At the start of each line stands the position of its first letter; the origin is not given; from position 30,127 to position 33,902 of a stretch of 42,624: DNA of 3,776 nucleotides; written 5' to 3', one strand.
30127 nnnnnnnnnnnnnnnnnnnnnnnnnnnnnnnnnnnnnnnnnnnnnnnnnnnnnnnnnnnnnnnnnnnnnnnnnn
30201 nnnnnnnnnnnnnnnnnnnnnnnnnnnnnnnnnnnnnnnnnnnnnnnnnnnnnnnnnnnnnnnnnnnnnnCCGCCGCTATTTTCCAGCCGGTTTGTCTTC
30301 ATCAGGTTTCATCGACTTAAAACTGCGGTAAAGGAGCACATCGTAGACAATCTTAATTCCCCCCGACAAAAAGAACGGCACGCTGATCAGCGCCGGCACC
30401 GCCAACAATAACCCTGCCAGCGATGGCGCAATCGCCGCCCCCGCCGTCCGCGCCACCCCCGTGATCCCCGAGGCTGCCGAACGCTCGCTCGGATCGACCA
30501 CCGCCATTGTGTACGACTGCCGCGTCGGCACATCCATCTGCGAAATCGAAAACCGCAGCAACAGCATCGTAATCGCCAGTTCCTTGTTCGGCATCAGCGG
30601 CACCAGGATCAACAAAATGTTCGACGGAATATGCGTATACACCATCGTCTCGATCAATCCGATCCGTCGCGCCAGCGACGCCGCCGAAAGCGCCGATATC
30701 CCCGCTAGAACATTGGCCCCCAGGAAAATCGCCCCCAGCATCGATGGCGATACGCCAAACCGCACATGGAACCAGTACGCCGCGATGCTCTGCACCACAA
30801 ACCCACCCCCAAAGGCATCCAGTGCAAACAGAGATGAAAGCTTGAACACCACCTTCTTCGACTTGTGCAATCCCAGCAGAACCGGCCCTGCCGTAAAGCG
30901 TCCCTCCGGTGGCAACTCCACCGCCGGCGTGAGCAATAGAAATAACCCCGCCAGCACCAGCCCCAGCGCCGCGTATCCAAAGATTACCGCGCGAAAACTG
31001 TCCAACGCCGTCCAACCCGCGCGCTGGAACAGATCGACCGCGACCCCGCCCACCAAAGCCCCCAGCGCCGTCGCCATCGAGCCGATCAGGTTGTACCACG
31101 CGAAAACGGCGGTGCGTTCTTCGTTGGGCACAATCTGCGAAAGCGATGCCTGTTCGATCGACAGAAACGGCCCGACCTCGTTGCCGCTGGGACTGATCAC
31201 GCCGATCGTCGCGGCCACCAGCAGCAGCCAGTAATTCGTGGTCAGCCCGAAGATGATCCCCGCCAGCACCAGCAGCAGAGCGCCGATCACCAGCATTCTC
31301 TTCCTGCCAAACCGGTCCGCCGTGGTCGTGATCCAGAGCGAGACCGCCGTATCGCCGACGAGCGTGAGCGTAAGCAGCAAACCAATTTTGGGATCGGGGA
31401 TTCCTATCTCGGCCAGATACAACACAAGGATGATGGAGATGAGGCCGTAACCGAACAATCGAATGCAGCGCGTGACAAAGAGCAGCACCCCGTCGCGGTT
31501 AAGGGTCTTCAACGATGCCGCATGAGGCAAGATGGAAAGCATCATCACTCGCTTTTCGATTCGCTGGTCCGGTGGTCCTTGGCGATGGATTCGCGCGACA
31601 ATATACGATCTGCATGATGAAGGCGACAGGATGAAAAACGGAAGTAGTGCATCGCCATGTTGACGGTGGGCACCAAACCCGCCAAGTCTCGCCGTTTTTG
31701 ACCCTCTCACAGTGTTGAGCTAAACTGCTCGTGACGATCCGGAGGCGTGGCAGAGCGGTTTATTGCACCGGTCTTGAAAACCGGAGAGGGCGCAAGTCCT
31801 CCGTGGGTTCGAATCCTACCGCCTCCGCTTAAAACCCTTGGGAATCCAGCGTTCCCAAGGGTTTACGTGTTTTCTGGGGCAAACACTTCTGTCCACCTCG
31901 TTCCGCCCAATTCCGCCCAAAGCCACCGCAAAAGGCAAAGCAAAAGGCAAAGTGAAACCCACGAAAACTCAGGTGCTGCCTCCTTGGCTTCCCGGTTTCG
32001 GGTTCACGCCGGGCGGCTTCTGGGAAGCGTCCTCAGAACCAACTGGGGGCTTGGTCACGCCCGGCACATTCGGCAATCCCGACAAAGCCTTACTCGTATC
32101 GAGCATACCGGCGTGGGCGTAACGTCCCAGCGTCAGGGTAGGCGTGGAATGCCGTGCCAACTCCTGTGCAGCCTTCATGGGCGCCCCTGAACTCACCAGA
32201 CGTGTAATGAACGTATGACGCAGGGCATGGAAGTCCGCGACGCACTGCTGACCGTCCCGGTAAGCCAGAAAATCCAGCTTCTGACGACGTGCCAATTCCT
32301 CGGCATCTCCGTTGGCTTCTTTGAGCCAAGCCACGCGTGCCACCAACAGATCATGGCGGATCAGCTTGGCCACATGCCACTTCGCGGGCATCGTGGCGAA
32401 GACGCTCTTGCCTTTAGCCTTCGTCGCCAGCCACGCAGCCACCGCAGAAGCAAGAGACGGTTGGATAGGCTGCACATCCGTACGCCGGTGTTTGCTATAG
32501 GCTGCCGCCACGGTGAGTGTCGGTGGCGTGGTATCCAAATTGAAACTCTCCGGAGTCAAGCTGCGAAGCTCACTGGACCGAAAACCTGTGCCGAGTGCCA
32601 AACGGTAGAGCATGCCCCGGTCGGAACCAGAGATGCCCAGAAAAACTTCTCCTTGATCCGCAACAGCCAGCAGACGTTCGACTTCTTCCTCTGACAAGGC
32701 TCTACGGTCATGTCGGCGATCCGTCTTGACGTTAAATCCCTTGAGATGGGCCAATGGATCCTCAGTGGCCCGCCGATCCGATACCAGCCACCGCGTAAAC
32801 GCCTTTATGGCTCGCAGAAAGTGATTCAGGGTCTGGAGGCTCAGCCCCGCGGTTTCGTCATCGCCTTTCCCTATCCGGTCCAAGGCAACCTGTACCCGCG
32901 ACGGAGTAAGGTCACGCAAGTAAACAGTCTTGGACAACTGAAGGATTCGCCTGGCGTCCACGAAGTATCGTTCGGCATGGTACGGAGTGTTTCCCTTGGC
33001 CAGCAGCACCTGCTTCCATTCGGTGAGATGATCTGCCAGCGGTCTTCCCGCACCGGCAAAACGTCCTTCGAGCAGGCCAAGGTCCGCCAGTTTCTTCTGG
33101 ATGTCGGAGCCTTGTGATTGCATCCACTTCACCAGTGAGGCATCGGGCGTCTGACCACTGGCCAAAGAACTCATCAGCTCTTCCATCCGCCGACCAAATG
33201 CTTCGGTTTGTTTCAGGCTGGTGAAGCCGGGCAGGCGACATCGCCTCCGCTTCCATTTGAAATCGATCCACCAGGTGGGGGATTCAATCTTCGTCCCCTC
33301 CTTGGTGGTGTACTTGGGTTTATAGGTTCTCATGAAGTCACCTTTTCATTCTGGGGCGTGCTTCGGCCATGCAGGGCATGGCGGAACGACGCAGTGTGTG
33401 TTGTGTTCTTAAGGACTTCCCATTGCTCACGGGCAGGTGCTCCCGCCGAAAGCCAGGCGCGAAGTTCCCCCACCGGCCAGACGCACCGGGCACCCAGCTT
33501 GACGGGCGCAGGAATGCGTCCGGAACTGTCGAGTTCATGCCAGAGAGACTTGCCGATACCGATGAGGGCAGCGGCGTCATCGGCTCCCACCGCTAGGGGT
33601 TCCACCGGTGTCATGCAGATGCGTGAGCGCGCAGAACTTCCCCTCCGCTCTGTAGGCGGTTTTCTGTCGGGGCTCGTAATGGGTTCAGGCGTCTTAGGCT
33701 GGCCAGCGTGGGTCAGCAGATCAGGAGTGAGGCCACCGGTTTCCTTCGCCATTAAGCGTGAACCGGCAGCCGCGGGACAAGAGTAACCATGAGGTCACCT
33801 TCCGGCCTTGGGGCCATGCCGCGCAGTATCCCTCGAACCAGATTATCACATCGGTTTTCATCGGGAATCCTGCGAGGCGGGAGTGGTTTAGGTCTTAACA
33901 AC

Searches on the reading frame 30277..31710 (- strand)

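Call 64: search_protein_families(library=pfam, proteins=[window:30277-31710:-], max_evalue=0.01)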
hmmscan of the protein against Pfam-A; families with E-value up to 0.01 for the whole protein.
window:30277-31710:- (477 aa): 4 families
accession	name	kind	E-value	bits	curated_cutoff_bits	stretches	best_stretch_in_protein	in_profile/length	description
PF07690.21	MFS_1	-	1.4e-32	113.4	33.4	2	77-429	1-347/347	Major Facilitator Superfamily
PF12832.13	MFS_1_like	-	2.1e-08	34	25.2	1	65-229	204-366/373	MFS_1 like family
PF13347.12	MFS_2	-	5.3e-05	22.4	27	0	196-437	129-382/427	MFS/sugar transport protein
PF00083.30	Sugar_tr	-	0.00011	21.7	22.3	1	108-245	47-182/452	Sugar (and other) transporter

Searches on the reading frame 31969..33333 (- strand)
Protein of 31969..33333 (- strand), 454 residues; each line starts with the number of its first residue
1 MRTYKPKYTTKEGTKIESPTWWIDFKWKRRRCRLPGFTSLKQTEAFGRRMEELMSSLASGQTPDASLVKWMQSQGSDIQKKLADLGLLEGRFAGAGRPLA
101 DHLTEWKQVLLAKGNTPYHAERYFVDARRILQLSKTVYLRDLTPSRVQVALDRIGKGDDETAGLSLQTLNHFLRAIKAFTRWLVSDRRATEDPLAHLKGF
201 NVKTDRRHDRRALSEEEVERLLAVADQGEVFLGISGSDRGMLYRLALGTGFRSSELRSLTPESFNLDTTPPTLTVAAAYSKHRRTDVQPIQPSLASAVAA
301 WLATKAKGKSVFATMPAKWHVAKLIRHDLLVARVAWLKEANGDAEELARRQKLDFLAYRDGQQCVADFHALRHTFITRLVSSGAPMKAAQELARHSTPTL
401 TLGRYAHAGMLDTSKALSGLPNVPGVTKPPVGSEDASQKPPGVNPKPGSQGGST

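Call 64: search_protein_families(library=pfam, proteins=[window:31969-33333:-], max_evalue=0.01)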
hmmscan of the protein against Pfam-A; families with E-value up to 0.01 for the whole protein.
window:31969-33333:- (454 aa): 1 family
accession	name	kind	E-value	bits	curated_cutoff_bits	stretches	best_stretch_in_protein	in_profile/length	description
PF00589.27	Phage_integrase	-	2.4e-16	60.4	27.1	1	213-408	3-168/172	Phage integrase family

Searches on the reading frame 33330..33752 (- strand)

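Call 64: search_protein_families(library=pfam, proteins=[window:33330-33752:-], max_evalue=0.01)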
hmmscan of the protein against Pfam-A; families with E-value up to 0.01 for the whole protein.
window:33330-33752:- (140 aa): 1 family
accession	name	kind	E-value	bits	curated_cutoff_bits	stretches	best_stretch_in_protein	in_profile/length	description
PF12728.13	HTH_17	-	0.0011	19.6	27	1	58-103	5-49/51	Helix-turn-helix domain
